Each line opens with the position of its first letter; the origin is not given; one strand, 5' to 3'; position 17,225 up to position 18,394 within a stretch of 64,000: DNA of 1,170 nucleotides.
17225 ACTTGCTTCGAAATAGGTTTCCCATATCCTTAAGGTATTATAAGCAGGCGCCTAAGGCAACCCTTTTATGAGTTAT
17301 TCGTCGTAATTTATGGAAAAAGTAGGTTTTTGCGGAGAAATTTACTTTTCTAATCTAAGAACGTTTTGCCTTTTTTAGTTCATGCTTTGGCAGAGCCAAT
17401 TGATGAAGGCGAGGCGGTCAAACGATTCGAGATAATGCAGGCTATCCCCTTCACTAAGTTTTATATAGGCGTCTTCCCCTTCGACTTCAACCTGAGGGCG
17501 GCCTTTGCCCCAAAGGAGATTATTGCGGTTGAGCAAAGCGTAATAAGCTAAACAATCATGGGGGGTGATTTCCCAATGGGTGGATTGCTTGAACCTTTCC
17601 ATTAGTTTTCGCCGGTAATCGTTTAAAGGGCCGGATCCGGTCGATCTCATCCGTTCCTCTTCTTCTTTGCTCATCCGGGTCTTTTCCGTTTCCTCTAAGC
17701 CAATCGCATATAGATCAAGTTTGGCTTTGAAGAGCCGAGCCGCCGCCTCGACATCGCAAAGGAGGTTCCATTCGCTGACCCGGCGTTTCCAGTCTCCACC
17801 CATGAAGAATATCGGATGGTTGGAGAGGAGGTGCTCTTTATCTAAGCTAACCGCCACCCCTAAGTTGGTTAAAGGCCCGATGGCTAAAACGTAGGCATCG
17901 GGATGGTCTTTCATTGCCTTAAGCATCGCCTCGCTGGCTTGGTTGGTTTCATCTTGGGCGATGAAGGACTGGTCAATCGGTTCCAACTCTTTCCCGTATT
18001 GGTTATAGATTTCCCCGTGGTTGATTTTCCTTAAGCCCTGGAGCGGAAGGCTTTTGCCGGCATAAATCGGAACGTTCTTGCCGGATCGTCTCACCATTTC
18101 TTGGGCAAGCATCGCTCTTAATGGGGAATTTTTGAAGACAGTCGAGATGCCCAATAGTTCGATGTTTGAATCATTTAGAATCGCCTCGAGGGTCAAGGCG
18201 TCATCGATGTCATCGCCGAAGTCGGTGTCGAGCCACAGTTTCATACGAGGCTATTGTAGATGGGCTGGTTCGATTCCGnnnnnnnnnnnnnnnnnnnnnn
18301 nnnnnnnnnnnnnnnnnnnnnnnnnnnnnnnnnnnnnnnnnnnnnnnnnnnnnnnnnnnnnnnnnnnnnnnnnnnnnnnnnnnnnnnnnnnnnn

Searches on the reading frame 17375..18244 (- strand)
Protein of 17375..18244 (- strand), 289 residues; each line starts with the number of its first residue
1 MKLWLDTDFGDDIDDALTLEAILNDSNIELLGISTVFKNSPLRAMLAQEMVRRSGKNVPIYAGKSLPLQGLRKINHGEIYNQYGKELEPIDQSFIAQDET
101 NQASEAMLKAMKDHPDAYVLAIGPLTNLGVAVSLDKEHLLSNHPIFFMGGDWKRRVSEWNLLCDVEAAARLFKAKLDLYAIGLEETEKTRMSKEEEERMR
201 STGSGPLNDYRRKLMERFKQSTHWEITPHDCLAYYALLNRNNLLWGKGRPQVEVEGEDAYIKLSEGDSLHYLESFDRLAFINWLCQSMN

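Call 3: search_protein_families(library=pfam, proteins=[window:17375-18244:-], max_evalue=0.01)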
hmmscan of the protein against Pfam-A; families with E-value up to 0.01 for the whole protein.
window:17375-18244:- (289 aa): 1 family
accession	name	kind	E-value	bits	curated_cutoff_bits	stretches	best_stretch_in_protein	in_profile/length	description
PF01156.24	IU_nuc_hydro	-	9e-37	127.8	34.2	1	3-257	1-264/297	Inosine-uridine preferring nucleoside hydrolase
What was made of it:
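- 17375..18244 (-): Nucleoside hydrolase gene. It is the conserved left neighbour of araC in intact genomes and so anchors the left flank. Pfam IU_nuc_hydro (call 3).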

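Call 4: search_protein_families(library=ncbifam, proteins=[window:17375-18244:-], max_evalue=0.01)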
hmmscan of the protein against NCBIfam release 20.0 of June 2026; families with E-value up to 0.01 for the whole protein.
window:17375-18244:- (289 aa): 4 families
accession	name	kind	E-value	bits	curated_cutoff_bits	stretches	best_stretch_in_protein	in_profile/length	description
NF008036.0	PRK10768.1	equivalog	1.4e-17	63.8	382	1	2-257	4-261/304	ribonucleoside hydrolase RihC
NF052221.1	UridNuclsHydUriH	equivalog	6.1e-16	58.5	450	1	3-221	2-226/310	uridine-preferring nucleoside hydrolase UriH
NF007417.0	PRK09955.1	equivalog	1e-14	54.1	459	1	2-209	5-214/313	ribosylpyrimidine nucleosidase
NF007761.0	PRK10443.1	equivalog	1.4e-09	37.5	433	1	3-220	5-225/311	pyrimidine-specific ribonucleoside hydrolase RihA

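Call 28: find_encoding_contigs(protein=window:17375-18244:-, flank=10000, max_places=10)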
Protein window:17375-18244:- (289 aa): 11 contigs read that carry it; 4 places shown.
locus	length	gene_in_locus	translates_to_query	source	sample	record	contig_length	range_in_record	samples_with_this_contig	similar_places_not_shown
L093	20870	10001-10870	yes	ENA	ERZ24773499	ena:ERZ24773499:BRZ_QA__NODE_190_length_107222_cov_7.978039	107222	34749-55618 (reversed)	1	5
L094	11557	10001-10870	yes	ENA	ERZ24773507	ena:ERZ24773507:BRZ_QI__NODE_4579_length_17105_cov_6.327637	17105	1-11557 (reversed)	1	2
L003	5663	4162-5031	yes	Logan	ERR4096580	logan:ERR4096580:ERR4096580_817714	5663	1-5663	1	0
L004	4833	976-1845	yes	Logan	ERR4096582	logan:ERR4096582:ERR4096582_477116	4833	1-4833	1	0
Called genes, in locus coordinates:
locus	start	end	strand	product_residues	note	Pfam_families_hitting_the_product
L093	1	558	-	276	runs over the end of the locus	PF21982:RecX_HTH1 (weak), PF02631:RecX_HTH2, PF21981:RecX_HTH3 (faint)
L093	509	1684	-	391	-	PF13477:Glyco_trans_4_2 (weak), PF13439:Glyco_transf_4, PF13579:Glyco_trans_4_4, PF00534:Glycos_transf_1, PF13692:Glyco_trans_1_4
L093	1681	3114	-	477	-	PF03706:LPG_synthase_TM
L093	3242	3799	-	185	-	PF14278:TetR_C_8 (weak)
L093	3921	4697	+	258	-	PF16227:DUF4886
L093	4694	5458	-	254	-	PF00106:adh_short, PF08659:KR, PF13561:adh_short_C2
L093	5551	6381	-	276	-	PF00596:Aldolase_II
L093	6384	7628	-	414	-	PF06134:RhaA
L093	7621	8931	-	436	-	PF00370:FGGY_N, PF02782:FGGY_C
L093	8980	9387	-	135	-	PF17389:Bac_rhamnosid6H, PF17390:Bac_rhamnosid_C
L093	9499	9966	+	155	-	PF12833:HTH_18, PF00165:HTH_AraC (weak)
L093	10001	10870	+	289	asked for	PF01156:IU_nuc_hydro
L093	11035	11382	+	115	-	-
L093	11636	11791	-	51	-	-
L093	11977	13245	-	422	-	PF05496:RuvB_N, PF13173:AAA_14 (faint), PF13401:AAA_22 (faint), PF00004:AAA, PF07728:AAA_5 (weak), PF16193:AAA_assoc_2, PF12002:MgsA_C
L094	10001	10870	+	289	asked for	PF01156:IU_nuc_hydro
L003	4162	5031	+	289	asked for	PF01156:IU_nuc_hydro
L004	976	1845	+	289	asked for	PF01156:IU_nuc_hydro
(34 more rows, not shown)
